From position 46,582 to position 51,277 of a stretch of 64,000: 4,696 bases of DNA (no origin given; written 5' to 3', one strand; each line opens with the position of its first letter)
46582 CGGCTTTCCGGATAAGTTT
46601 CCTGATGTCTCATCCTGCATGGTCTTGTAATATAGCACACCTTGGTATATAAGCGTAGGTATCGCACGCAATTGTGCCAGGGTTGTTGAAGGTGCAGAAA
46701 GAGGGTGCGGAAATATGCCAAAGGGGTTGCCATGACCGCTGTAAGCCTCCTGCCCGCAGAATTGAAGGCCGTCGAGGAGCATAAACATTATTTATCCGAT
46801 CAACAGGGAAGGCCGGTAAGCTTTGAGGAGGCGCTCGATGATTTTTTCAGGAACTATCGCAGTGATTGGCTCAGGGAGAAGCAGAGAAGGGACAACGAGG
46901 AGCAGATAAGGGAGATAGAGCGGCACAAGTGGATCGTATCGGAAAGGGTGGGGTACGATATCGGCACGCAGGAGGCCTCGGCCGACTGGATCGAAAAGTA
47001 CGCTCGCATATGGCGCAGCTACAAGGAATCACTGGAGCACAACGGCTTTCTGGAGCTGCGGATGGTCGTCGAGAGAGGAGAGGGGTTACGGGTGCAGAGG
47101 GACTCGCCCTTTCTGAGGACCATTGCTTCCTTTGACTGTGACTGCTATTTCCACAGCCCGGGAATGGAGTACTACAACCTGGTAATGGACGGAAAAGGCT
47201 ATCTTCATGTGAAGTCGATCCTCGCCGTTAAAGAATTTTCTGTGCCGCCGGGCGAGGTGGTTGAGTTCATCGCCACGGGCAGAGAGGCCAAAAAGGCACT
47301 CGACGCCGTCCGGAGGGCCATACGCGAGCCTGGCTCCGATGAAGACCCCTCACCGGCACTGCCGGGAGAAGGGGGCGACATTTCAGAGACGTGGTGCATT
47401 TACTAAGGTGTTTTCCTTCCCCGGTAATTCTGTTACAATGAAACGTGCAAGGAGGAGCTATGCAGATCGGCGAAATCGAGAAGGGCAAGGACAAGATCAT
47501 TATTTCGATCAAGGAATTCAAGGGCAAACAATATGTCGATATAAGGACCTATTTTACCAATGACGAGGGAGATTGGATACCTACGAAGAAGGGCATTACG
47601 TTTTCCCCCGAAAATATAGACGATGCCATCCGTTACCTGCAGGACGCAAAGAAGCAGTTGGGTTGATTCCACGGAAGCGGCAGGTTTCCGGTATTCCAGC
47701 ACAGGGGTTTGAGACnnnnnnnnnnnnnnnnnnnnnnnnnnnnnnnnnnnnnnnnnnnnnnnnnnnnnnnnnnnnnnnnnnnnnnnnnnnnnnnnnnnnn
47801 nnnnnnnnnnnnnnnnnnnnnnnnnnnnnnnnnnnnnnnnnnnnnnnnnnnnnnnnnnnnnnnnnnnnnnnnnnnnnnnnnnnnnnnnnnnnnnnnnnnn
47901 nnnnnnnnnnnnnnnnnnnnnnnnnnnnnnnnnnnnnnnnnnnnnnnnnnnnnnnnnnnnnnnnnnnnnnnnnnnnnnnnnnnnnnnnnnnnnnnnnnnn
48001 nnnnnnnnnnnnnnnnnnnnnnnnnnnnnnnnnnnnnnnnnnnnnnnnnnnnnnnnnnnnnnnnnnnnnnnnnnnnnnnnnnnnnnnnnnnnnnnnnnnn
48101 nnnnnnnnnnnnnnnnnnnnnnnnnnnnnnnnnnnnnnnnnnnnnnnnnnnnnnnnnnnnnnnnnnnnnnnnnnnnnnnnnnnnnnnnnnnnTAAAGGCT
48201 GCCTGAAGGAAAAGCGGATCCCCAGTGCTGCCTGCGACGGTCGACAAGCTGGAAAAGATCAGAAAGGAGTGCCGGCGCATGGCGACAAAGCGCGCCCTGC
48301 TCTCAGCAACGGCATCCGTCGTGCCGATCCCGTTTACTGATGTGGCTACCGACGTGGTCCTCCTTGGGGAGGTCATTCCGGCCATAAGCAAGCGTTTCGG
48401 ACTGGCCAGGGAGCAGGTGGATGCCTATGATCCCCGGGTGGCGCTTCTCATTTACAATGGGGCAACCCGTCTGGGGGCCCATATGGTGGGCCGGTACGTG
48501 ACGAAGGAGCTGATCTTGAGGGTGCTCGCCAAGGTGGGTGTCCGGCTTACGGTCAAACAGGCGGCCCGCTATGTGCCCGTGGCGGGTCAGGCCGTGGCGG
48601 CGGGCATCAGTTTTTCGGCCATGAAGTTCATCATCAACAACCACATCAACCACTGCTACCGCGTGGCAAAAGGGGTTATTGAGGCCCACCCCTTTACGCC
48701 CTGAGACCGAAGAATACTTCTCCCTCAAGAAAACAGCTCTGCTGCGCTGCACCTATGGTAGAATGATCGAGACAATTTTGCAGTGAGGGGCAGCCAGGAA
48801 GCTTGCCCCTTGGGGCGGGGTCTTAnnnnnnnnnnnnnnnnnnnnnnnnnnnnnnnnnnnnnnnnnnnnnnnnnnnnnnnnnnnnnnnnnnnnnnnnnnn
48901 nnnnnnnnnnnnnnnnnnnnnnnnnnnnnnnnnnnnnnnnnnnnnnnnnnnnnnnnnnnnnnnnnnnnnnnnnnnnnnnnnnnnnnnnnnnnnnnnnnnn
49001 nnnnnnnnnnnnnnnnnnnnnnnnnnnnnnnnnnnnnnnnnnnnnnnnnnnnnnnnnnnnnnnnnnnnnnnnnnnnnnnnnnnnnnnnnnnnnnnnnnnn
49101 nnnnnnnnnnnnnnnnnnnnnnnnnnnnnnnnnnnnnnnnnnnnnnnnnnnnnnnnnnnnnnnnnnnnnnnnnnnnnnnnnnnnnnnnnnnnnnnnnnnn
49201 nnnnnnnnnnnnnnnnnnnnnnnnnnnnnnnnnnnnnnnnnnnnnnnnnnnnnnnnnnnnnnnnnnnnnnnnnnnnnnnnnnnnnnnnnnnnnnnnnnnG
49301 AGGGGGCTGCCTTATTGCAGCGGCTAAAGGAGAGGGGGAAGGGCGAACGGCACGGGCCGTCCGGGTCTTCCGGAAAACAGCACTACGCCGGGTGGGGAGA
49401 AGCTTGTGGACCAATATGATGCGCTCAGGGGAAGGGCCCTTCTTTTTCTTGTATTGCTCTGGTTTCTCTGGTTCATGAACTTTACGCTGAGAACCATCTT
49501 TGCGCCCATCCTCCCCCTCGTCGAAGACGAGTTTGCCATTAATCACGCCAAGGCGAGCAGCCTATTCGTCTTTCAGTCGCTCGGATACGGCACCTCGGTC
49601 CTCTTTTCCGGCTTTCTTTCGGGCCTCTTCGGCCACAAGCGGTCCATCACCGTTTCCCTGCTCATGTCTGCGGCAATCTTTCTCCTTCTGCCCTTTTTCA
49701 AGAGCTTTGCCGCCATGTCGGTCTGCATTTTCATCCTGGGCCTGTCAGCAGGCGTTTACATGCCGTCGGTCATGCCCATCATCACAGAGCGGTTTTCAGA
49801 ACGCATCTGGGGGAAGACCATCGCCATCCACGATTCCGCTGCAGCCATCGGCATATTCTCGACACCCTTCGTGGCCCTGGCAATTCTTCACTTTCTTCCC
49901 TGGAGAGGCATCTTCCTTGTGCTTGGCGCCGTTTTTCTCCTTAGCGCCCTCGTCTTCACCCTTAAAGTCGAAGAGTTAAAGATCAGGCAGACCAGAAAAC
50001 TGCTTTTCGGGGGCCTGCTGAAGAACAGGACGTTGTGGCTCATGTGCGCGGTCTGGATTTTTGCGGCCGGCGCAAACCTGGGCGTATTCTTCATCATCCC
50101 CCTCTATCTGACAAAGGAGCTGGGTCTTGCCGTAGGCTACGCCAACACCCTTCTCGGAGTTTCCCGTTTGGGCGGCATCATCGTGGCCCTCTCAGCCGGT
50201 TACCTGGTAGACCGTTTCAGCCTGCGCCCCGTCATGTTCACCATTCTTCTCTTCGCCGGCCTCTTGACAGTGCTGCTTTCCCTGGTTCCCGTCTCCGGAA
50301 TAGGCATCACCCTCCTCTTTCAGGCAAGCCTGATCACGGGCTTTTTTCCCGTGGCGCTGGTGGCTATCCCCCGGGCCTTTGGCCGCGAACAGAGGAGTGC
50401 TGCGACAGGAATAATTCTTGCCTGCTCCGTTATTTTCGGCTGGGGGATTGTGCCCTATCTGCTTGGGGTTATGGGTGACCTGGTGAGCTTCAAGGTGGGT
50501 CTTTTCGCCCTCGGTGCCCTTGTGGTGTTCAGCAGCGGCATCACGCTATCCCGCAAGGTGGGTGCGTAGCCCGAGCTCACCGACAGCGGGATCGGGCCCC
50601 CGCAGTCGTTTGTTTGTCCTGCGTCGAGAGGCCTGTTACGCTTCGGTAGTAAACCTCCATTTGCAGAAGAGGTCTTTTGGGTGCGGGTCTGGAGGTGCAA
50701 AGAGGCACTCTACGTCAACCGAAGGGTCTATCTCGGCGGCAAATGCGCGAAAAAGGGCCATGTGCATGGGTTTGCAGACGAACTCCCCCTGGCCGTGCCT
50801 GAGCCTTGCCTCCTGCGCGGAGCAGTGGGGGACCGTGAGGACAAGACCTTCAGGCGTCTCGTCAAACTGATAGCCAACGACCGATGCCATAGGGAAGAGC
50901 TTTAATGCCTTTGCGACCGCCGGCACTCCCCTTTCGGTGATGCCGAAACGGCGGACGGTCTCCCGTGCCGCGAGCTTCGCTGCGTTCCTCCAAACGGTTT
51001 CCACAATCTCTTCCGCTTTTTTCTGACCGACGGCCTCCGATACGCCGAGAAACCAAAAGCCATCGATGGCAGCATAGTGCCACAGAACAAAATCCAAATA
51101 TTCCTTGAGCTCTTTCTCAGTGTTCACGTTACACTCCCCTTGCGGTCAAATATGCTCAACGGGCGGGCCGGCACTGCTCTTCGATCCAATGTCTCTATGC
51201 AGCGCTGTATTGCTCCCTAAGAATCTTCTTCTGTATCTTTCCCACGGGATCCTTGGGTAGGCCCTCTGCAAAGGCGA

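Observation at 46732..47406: DUF4032-like repeats fused to a His15-less HPr domain (Crh-like regulator)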

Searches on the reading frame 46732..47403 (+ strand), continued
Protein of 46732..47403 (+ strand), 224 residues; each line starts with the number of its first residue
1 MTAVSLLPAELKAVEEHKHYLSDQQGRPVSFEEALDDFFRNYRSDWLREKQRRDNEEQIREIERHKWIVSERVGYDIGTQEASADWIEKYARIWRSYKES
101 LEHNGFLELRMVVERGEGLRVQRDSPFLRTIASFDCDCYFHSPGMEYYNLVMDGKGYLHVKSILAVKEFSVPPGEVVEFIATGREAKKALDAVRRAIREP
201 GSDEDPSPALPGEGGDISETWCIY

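Call 35: fold_search(model_id=the predicted structure, library=viral)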
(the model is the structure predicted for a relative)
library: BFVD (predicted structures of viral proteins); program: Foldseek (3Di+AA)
matches with E <= 10: 598; with E <= 0.001: 0
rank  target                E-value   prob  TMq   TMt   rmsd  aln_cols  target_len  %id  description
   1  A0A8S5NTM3            1.3e-02  0.25  0.14  0.20  12.5       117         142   15  Uncharacterized protein [Myoviridae sp. cthRr4]
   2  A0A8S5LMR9            3.0e-02  0.80  0.24  0.20   7.7       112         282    9  Uncharacterized protein [Podoviridae sp. ctiuS14]
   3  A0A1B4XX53            4.2e-02  0.28  0.20  0.17  14.7       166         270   11  DUF2786 domain-containing protein [Tenacibaculum phage pT24]
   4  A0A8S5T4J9            5.4e-02  0.69  0.25  0.08   7.9       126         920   11  PKD domain-containing protein [Siphoviridae sp. ctn8e14]
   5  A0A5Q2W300            6.5e-02  0.35  0.18  0.34   8.8       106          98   11  (no name in the UniProt tables at hand)
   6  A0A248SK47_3          6.5e-02  0.20  0.16  0.04  18.6       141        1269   13  (no name in the UniProt tables at hand)
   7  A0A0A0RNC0            6.9e-02  0.14  0.15  0.06  36.8       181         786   15  Tail spike protein [Bacillus phage Moonbeam]
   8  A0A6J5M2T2            7.8e-02  0.21  0.14  0.13  11.0       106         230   14  Uncharacterized protein [uncultured Caudovirales phage]
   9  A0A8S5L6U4            8.9e-02  0.13  0.17  0.20  20.8       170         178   10  Head to tail adaptor [Siphoviridae sp. ct45W1]
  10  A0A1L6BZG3            8.9e-02  0.13  0.18  0.13  46.1       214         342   14  (no name in the UniProt tables at hand)
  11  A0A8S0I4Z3            9.5e-02  0.25  0.16  0.11  16.3       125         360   14  (no name in the UniProt tables at hand)
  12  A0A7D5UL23            1.0e-01  0.13  0.16  0.12  19.9       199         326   10  Uncharacterized protein [Scale drop disease virus]
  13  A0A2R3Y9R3            1.0e-01  0.08  0.15  0.11  15.7       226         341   10  (no name in the UniProt tables at hand)
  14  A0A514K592            1.1e-01  0.23  0.18  0.27  10.7       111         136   14  Uncharacterized protein [Nitrosopumilus spindle-shaped virus]
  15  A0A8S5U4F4            1.2e-01  0.16  0.15  0.08  21.2       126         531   14  ChiA1-BD-binding domain protein [Siphoviridae sp. ct7BG1]
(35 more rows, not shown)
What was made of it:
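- Tried and rejected: The viral structure library gave nothing (call 35).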

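Call 60: search_protein_families(library=padloc, proteins=[window:46732-47403:+], max_evalue=0.01)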
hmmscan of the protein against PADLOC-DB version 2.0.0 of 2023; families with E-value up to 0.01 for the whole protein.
window:46732-47403:+ (224 aa): 0 families

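Call 61: search_protein_families(library=ncbifam, proteins=[P0007, P0019], max_evalue=0.01)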
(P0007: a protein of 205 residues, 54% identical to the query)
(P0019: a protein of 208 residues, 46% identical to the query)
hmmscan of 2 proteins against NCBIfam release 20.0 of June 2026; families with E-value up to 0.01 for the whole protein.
P0007 (205 aa): 8 families
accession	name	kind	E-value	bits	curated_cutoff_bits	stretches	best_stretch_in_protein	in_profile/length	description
TIGR01003.1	PTS_HPr_family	subfamily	9.2e-14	51.2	47.9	1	110-199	3-81/82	HPr family phosphocarrier protein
NF041319.1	PTS-HPr_Halo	equivalog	3.6e-12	46.6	140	1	114-201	6-85/87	phosphocarrier protein HPr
NF008478.1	PRK11377.1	equivalog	3.9e-09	36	520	1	109-201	156-237/473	dihydroxyacetone kinase phosphoryl donor subunit DhaM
NF008319.0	PRK11109.1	equivalog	5.6e-09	35.8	302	1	104-199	281-368/376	fused PTS fructose transporter subunit IIA/HPr protein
NF008146.0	PRK10897.1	equivalog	8.9e-09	35.6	119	1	112-200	6-84/90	PTS phosphocarrier protein NPr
NF010351.0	PRK13779.1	equivalog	8.3e-08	31.5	766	1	91-196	397-494/503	bifunctional PTS system fructose-specific transporter subunit IIA/HPr protein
NF010352.0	PRK13780.1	equivalog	1.4e-07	31.3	110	1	113-201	6-83/88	phosphocarrier protein HPr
NF010354.0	PRK13782.1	equivalog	1.5e-06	28.1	123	1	111-201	4-83/85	HPr family phosphocarrier protein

P0019 (208 aa): 9 families
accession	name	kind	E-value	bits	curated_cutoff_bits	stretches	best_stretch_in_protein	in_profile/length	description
NF041319.1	PTS-HPr_Halo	equivalog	3.8e-13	49.7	140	1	107-202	2-85/87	phosphocarrier protein HPr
TIGR01003.1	PTS_HPr_family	subfamily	4.3e-13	49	47.9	1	107-201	3-82/82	HPr family phosphocarrier protein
NF008319.0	PRK11109.1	equivalog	5e-13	49.1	302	1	100-207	280-375/376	fused PTS fructose transporter subunit IIA/HPr protein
NF010351.0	PRK13779.1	equivalog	6.5e-10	38.4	766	1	103-206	288-379/503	bifunctional PTS system fructose-specific transporter subunit IIA/HPr protein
NF008478.1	PRK11377.1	equivalog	4.8e-08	32.5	520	1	109-207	159-242/473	dihydroxyacetone kinase phosphoryl donor subunit DhaM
NF010352.0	PRK13780.1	equivalog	4e-07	29.8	110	1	108-202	4-83/88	phosphocarrier protein HPr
NF010354.0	PRK13782.1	equivalog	7.8e-06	25.8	123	1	108-201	4-82/85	HPr family phosphocarrier protein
NF008146.0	PRK10897.1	equivalog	0.0011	19.3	119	0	107-139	4-36/90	PTS phosphocarrier protein NPr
NF008104.0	PRK10850.1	equivalog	0.0038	17.3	153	1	108-143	4-39/85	phosphocarrier protein Hpr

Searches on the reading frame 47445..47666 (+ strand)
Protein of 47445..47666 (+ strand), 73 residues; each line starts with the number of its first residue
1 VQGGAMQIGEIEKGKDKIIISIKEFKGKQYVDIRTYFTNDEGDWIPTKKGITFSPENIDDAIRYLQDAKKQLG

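Call 9: search_protein_families(library=pfam, proteins=[window:47445-47666:+], max_evalue=0.01)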
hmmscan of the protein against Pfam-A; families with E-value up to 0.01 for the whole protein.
window:47445-47666:+ (73 aa): 1 family
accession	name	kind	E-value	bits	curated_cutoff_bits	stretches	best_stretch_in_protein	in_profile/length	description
PF02229.22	PC4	-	7.1e-16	57.9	25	1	17-58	6-46/52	Transcriptional Coactivator p15 (PC4)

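Call 60: search_protein_families(library=padloc, proteins=[window:47445-47666:+], max_evalue=0.01)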
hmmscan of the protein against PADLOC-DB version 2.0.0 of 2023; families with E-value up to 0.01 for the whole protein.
window:47445-47666:+ (73 aa): 0 families

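Call 61: search_protein_families(library=ncbifam, proteins=[window:47445-47666:+], max_evalue=0.01)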
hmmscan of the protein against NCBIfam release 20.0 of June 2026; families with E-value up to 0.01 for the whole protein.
window:47445-47666:+ (73 aa): 0 families

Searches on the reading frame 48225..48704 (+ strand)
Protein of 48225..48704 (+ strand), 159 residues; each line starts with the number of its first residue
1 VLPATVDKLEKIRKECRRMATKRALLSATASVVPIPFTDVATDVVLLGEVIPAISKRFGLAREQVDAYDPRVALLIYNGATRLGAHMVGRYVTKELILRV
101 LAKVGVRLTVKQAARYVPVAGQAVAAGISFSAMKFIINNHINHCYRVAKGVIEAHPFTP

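Call 9: search_protein_families(library=pfam, proteins=[window:48225-48704:+], max_evalue=0.01)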
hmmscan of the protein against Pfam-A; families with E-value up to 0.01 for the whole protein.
window:48225-48704:+ (159 aa): 0 families

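Call 60: search_protein_families(library=padloc, proteins=[window:48225-48704:+], max_evalue=0.01)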
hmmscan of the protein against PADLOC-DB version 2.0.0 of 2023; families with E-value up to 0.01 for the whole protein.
window:48225-48704:+ (159 aa): 2 families
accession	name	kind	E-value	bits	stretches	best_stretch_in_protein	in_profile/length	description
PDLC04988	PDC-S29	-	0.00091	16.8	1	89-136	158-204/220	-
PDLC04989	PDC-S30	-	0.0045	14.4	1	85-137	176-232/268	-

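Call 61: search_protein_families(library=ncbifam, proteins=[window:48225-48704:+], max_evalue=0.01)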
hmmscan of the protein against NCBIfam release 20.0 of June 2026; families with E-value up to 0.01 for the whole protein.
window:48225-48704:+ (159 aa): 0 families

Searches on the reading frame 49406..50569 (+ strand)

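Call 9: search_protein_families(library=pfam, proteins=[window:49406-50569:+], max_evalue=0.01)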
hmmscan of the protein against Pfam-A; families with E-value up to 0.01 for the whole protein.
window:49406-50569:+ (387 aa): 2 families
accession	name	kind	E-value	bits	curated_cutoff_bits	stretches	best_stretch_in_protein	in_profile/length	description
PF07690.21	MFS_1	-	1.4e-46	159.4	33.4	2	18-313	1-306/347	Major Facilitator Superfamily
PF03137.26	OATP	-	0.00047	19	25.8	1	203-293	288-380/545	Organic Anion Transporter Polypeptide (OATP) family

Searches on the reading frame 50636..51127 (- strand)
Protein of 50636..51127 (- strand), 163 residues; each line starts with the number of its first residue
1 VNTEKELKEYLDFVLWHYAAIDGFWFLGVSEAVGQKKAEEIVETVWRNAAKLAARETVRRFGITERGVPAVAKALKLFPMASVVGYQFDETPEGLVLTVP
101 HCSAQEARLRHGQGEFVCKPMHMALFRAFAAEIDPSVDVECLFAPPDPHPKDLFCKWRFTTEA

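Call 21: search_protein_families(library=pfam, proteins=[window:50636-51127:-], max_evalue=0.001)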
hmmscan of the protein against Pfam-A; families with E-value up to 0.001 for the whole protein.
window:50636-51127:- (163 aa): 1 family
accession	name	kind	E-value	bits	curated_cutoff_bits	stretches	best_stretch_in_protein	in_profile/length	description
PF19620.4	DUF6125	-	2.4e-24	86.6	27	1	17-160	18-163/164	Family of unknown function (DUF6125)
